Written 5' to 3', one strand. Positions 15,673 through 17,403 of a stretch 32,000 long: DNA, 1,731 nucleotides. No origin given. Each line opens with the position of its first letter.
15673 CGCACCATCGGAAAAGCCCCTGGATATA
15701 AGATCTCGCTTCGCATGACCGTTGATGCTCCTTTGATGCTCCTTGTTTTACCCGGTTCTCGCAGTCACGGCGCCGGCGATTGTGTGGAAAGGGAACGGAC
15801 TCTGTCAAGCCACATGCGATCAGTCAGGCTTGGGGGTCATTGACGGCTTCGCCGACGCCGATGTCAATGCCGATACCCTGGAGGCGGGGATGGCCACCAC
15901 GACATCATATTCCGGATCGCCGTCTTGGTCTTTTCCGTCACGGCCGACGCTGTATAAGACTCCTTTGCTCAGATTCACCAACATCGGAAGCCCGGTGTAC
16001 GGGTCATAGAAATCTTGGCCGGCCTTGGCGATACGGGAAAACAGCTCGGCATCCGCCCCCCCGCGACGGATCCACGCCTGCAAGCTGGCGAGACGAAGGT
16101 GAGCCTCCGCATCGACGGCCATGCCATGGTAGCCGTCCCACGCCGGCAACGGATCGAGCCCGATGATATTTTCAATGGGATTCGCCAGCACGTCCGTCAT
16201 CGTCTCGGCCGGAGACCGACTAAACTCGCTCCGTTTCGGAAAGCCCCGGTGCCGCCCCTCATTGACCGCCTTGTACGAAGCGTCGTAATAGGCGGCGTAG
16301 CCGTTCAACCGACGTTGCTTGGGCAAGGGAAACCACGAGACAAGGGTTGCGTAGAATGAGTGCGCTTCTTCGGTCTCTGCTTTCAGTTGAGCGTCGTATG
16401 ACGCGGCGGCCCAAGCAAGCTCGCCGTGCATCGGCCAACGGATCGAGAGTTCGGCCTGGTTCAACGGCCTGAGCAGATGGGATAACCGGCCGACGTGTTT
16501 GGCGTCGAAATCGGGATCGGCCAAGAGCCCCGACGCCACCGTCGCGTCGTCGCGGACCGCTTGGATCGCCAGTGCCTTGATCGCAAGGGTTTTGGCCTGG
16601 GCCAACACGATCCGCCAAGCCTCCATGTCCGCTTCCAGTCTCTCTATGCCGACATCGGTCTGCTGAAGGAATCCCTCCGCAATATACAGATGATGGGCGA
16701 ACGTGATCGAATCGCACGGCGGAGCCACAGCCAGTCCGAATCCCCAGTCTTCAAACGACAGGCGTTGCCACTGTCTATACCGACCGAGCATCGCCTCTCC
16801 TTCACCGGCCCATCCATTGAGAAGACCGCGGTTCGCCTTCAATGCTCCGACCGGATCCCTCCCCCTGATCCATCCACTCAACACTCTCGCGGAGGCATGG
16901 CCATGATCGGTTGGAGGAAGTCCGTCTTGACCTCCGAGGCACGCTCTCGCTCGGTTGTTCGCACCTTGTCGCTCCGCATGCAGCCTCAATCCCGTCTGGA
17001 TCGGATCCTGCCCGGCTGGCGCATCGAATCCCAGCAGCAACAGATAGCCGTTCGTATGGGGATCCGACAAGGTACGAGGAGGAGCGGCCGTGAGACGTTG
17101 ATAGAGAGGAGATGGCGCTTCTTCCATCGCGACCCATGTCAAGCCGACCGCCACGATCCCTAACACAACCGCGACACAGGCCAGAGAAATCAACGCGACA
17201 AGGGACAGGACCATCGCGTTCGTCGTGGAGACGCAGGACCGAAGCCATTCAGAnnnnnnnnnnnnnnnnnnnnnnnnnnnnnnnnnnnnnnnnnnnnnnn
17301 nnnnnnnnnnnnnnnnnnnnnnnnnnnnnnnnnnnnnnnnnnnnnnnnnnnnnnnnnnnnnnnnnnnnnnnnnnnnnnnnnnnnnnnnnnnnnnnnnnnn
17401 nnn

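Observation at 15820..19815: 1331-aa bitopic protein with TPR domain, exceptionally long acidic disordered linker and unknown periplasmic domain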

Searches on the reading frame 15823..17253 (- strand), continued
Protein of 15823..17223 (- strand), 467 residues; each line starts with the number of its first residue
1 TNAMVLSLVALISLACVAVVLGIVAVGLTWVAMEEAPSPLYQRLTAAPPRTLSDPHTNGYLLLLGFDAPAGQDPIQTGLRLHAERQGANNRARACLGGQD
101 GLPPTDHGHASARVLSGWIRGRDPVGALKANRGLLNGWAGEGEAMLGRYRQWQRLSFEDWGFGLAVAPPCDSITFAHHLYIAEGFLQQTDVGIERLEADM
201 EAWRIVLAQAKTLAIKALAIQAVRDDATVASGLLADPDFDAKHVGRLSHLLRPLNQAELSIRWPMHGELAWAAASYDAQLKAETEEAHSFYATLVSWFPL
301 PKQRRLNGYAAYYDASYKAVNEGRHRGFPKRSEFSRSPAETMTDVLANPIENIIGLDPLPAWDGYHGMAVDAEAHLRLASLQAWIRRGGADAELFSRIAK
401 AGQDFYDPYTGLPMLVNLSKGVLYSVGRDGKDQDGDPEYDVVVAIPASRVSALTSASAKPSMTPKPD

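Call 42: search_protein_families(library=pfam, proteins=[L015:6366-7445:-, L015:5229-6362:-, L015:4362-5225:-, L015:1897-4110:-, L015:10699-11514:-, L015:11535-13994:-, L025:6399-7400:-, L025:5240-6388:-, L025:4363-5238:-, L025:2088-4196:-], max_evalue=0.001)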
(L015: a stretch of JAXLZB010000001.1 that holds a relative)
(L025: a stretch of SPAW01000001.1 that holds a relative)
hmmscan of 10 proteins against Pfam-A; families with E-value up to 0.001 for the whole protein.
L015:6366-7445:- (359 aa): 1 family
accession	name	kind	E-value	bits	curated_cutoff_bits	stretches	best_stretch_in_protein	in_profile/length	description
PF01497.23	Peripla_BP_2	-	6.9e-35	121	27.5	1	100-325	1-234/235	Periplasmic binding protein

L015:5229-6362:- (377 aa): 2 families
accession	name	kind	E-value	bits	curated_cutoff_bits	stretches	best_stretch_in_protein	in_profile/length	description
PF01032.23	FecCD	-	2.2e-89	300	26.5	1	50-371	2-311/311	FecCD transport family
PF00950.22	ABC-3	-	0.0007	19.6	20.1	0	180-336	71-226/258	ABC 3 transport family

L015:4362-5225:- (287 aa): 7 families
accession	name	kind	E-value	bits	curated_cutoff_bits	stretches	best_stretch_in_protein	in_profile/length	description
PF00005.33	ABC_tran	-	6.5e-36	124.4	25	1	41-194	2-137/137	ABC transporter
PF13304.12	AAA_21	-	5.4e-09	37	27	1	53-74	2-23/304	AAA domain, putative AbiEii toxin, Type IV TA system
PF02463.25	SMC_N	-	1.6e-05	24.9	40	0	155-225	126-200/220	RecF/RecN/SMC N terminal domain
PF13401.12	AAA_22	-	0.00011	23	27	0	52-86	7-44/130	AAA domain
PF13555.12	AAA_29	-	0.00021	21.4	27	1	52-78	24-50/61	P-loop containing region of AAA domain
PF13191.12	AAA_16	-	0.00072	20.5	32.6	0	50-191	22-140/167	AAA ATPase domain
PF13476.12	AAA_23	-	0.00088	20.4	27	0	51-74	20-43/201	AAA domain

L015:1897-4110:- (737 aa): 3 families
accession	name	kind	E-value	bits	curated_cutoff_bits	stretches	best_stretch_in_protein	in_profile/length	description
PF00593.30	TonB_dep_Rec_b-barrel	-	7e-57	194.6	27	1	274-692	9-436/436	TonB dependent receptor-like, beta-barrel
PF07715.20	Plug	-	7.4e-27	94.4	23.9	1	94-202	2-107/107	TonB-dependent Receptor Plug Domain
PF25183.1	OMP_b-brl_4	-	1.9e-05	23.7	30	1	319-448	289-394/838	Outer membrane beta barrel domain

L015:10699-11514:- (271 aa): 3 families
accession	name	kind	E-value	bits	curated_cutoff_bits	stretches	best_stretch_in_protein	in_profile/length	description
PF10531.15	SLBB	-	7.3e-27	93.4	27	2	124-170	2-47/55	SLBB domain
PF02563.21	Poly_export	-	1.2e-21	77.1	28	1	46-118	5-76/77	Polysaccharide biosynthesis/export protein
PF22461.2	SLBB_2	-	9.4e-19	67.7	27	2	123-169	2-50/79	SLBB domain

L015:11535-13994:- (819 aa): 5 families
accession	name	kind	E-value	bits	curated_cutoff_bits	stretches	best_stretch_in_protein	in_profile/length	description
PF10531.15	SLBB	-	9.1e-112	365.3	27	9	299-348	1-49/55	SLBB domain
PF22461.2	SLBB_2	-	2.1e-70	233.3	27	9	670-739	1-78/79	SLBB domain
PF02563.21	Poly_export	-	2.2e-26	92.3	28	1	70-145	2-76/77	Polysaccharide biosynthesis/export protein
PF02882.25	THF_DHG_CYH_C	-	9.9e-06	25.4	27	0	355-422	72-140/160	Tetrahydrofolate dehydrogenase/cyclohydrolase, NAD(P)-binding domain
PF10842.14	DUF2642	-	6.4e-05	23.2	22.7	0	658-674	38-54/64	Protein of unknown function (DUF2642)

L025:6399-7400:- (333 aa): 1 family
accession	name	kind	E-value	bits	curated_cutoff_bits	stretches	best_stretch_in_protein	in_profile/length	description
PF01497.23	Peripla_BP_2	-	2.3e-29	102.9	27.5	1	76-301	1-234/235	Periplasmic binding protein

L025:5240-6388:- (382 aa): 2 families
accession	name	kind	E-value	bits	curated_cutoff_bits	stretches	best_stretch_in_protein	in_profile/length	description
PF01032.23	FecCD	-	3e-86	289.7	26.5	1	57-375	4-310/311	FecCD transport family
PF00950.22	ABC-3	-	0.00019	21.5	20.1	1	145-354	42-239/258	ABC 3 transport family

L025:4363-5238:- (291 aa): 3 families
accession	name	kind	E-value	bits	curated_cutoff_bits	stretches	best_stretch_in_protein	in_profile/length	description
PF00005.33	ABC_tran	-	8.7e-35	120.7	25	1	41-196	1-137/137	ABC transporter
PF13304.12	AAA_21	-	9.4e-09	36.2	27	1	54-74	2-22/304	AAA domain, putative AbiEii toxin, Type IV TA system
PF02463.25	SMC_N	-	9.2e-08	32.2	40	0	167-240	136-213/220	RecF/RecN/SMC N terminal domain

L025:2088-4196:- (702 aa): 2 families
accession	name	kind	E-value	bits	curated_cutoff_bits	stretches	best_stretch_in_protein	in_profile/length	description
PF00593.30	TonB_dep_Rec_b-barrel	-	1.1e-47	164.4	27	1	242-672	2-436/436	TonB dependent receptor-like, beta-barrel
PF07715.20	Plug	-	2.2e-26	92.9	23.9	1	88-194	2-107/107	TonB-dependent Receptor Plug Domain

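Call 43: search_solved_structures(query=A2, max_evalue=10, show_alignments=3)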
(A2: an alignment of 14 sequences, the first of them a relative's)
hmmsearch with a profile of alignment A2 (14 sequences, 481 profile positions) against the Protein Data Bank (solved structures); distinct sequences matched with E-value up to 10: 2.
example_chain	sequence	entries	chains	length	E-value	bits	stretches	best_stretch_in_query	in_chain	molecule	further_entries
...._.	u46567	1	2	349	1.8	10.3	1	47-109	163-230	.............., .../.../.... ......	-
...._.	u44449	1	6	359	1.8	10.3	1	47-109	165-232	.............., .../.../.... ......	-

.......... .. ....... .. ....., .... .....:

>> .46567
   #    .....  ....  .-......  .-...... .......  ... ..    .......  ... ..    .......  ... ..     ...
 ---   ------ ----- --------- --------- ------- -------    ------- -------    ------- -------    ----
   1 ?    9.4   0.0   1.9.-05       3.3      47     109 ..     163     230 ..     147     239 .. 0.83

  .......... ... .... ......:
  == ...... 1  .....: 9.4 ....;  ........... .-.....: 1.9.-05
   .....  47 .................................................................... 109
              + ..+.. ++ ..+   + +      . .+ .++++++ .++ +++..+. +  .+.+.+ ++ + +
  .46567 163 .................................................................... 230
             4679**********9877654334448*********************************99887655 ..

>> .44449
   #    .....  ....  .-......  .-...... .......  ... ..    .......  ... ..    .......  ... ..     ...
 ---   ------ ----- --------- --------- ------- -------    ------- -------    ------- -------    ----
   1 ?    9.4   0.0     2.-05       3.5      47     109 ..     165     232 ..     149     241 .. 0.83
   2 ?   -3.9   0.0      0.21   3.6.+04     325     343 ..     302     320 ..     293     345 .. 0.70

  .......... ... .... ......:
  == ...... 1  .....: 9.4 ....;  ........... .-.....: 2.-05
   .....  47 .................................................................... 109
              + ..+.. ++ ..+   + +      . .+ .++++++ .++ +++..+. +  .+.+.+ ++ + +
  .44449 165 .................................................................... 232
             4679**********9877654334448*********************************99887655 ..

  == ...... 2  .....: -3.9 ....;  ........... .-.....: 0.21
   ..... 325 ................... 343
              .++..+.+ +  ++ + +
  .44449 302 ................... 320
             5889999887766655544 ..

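Call 58: find_encoding_contigs(protein=P0175, flank=8000, max_places=2)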
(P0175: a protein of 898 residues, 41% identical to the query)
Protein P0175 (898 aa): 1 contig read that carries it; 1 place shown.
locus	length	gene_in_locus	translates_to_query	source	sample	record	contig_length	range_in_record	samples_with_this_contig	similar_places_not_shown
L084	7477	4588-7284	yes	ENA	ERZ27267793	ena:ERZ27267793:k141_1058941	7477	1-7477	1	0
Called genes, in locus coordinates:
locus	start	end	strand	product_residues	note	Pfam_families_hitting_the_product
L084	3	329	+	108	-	?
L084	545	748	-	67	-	-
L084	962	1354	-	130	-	-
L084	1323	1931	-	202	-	PF03592:Terminase_2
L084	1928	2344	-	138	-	PF12637:TSCPD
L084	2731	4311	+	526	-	PF00989:PAS, PF08448:PAS_4, PF13188:PAS_8 (weak), PF13426:PAS_9, PF08447:PAS_3 (weak), PF00512:HisKA, PF02518:HATPase_c, PF00072:Response_reg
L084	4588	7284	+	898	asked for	PF13428:TPR_14 (faint), PF13432:TPR_16 (faint), PF14559:TPR_19 (faint)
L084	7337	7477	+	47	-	?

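Call 59: find_encoding_contigs(protein=P0181, flank=8000, max_places=2)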
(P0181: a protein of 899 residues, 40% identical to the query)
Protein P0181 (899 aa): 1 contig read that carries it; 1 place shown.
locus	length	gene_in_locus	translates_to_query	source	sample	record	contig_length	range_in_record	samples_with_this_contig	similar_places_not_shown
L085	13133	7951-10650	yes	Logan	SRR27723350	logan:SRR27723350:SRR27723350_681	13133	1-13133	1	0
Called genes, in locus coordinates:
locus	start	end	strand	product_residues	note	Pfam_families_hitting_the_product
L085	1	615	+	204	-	?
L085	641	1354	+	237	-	PF04390:LptE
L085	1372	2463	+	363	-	PF06144:DNA_pol3_delta, PF21694:DNA_pol3_delta_C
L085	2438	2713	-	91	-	-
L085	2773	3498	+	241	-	PF00215:OMPdecase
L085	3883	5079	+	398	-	PF01472:PUA (weak), PF17785:PUA_3, PF10672:Methyltrans_SAM, PF01170:UPF0020 (weak), PF03602:Cons_hypoth95, PF13847:Methyltransf_31, PF13649:Methyltransf_25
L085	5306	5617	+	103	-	PF13893:RRM_5 (weak), PF00076:RRM_1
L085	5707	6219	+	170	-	PF00254:FKBP_C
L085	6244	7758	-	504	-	PF13191:AAA_16 (weak), PF25201:nSTAND6 (weak), PF13401:AAA_22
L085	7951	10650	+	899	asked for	PF13432:TPR_16 (faint)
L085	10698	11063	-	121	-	-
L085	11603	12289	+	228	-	PF01987:AIM24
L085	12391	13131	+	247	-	?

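Call 60: find_encoding_contigs(protein=P0178, flank=8000, max_places=1)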
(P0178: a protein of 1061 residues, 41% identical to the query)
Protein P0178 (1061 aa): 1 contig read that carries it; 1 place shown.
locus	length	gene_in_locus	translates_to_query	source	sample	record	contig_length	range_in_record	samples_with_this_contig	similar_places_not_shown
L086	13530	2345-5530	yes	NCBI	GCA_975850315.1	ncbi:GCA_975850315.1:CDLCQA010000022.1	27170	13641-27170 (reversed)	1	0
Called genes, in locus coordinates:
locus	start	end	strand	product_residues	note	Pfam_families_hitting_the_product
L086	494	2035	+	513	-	PF00989:PAS, PF08447:PAS_3, PF00512:HisKA, PF02518:HATPase_c, PF00072:Response_reg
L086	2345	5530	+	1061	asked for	PF13432:TPR_16 (faint), PF14559:TPR_19 (faint)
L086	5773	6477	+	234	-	PF02682:CT_C_D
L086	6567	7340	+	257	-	PF03746:LamB_YcsF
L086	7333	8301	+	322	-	PF02626:CT_A_B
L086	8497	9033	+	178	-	-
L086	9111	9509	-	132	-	-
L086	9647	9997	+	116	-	PF12279:DUF3619 (faint)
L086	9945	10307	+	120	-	-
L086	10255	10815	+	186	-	-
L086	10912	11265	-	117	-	-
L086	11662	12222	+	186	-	PF12850:Metallophos_2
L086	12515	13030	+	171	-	PF11220:DUF3015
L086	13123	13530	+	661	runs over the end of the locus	PF25225:DUF7843, PF13387:Lnb_N, PF25222:DUF7840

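Call 61: find_encoding_contigs(protein=P0192, flank=8000, max_places=1)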
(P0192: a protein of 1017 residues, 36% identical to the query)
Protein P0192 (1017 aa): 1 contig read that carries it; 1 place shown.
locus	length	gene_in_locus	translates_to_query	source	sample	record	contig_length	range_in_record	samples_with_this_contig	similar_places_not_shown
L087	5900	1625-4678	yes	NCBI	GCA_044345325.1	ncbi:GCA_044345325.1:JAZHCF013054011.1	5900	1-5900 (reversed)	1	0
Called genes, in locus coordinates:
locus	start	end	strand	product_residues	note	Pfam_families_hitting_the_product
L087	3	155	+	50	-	?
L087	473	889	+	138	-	PF07238:PilZ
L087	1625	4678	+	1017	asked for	PF13432:TPR_16 (weak)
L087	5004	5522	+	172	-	PF11220:DUF3015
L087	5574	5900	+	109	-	?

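Call 62: find_encoding_contigs(protein=P0190, flank=8000, max_places=1)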
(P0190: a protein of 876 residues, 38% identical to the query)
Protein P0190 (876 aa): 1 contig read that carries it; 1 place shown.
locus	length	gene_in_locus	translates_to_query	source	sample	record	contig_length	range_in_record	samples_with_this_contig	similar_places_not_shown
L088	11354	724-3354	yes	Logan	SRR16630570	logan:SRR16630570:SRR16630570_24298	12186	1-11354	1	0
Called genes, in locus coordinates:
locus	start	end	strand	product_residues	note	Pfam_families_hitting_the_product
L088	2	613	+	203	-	?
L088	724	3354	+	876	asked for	PF13432:TPR_16 (faint), PF14559:TPR_19 (weak)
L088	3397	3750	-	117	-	-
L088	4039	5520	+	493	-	PF04909:Amidohydro_2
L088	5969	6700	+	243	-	PF01555:N6_N4_Mtase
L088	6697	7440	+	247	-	PF04555:XhoI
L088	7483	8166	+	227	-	PF01987:AIM24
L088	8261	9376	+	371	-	PF01435:Peptidase_M48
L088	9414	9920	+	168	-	PF00149:Metallophos (faint), PF12850:Metallophos_2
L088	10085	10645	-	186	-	PF05685:Uma2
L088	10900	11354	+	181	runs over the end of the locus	PF05685:Uma2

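Call 67: fold_search(model_id=the predicted structure, library=viral)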
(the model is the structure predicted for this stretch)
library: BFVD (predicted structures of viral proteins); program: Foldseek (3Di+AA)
matches with E <= 10: 98; with E <= 0.001: 0
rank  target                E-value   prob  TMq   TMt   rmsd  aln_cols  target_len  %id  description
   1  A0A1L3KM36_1          6.0e-01  0.10  0.13  0.07  22.6       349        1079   13  (no name in the UniProt tables at hand)
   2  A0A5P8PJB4            6.2e-01  0.05  0.12  0.11  24.1       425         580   12  Tape measure protein [Serratia phage Muldoon]
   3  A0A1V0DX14            8.1e-01  0.04  0.09  0.10  26.1       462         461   12  Lysozyme [Synechococcus virus S-ESS1]
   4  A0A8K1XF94            1.2e+00  0.04  0.10  0.07  27.9       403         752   12  (no name in the UniProt tables at hand)
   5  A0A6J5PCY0            1.6e+00  0.02  0.10  0.06  28.4       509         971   12  Uncharacterized protein [uncultured Caudovirales phage]
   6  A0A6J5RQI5            1.7e+00  0.06  0.14  0.12  31.2       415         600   11  Uncharacterized protein [uncultured Caudovirales phage]
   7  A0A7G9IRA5            1.7e+00  0.04  0.12  0.12  23.1       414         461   10  Uncharacterized protein [Frankliniella occidentalis associated mononegavirales virus 1]
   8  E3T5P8                1.8e+00  0.05  0.12  0.16  24.0       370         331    8  Uncharacterized protein [Cafeteria roenbergensis virus (strain BV-PW1)]
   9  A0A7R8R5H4            2.1e+00  0.05  0.11  0.14  30.1       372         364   14  Uncharacterized protein [Klebsiella phage vB_KvM-Eowyn]
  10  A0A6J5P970            2.5e+00  0.02  0.10  0.08  33.0       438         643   14  Uncharacterized protein [uncultured Caudovirales phage]
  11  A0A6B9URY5            2.6e+00  0.02  0.10  0.10  25.8       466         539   15  (no name in the UniProt tables at hand)
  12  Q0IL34                2.7e+00  0.07  0.14  0.18  21.9       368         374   10  ORF85 [Leucania separata nucleopolyhedrovirus]
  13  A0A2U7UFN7            2.8e+00  0.04  0.13  0.19  21.1       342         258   10  Uncharacterized protein [Pandoravirus macleodensis]
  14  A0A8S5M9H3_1          2.8e+00  0.02  0.10  0.06  28.4       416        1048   13  Uncharacterized protein [Siphoviridae sp. ctv4j104]
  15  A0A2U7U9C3            2.9e+00  0.02  0.11  0.08  25.1       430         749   13  DUF5867 domain-containing protein [Pandoravirus quercus]
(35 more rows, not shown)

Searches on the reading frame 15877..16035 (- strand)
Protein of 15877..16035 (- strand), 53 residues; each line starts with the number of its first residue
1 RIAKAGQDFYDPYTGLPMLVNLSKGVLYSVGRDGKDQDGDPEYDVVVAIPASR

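Call 46: search_solved_structures(query=A3, max_evalue=10, show_alignments=5)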
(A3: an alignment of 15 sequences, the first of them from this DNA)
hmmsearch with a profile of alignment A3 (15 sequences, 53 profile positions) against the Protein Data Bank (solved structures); distinct sequences matched with E-value up to 10: 1.
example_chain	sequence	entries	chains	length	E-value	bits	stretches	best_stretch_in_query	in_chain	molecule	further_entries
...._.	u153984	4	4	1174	0.35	13.8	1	26-51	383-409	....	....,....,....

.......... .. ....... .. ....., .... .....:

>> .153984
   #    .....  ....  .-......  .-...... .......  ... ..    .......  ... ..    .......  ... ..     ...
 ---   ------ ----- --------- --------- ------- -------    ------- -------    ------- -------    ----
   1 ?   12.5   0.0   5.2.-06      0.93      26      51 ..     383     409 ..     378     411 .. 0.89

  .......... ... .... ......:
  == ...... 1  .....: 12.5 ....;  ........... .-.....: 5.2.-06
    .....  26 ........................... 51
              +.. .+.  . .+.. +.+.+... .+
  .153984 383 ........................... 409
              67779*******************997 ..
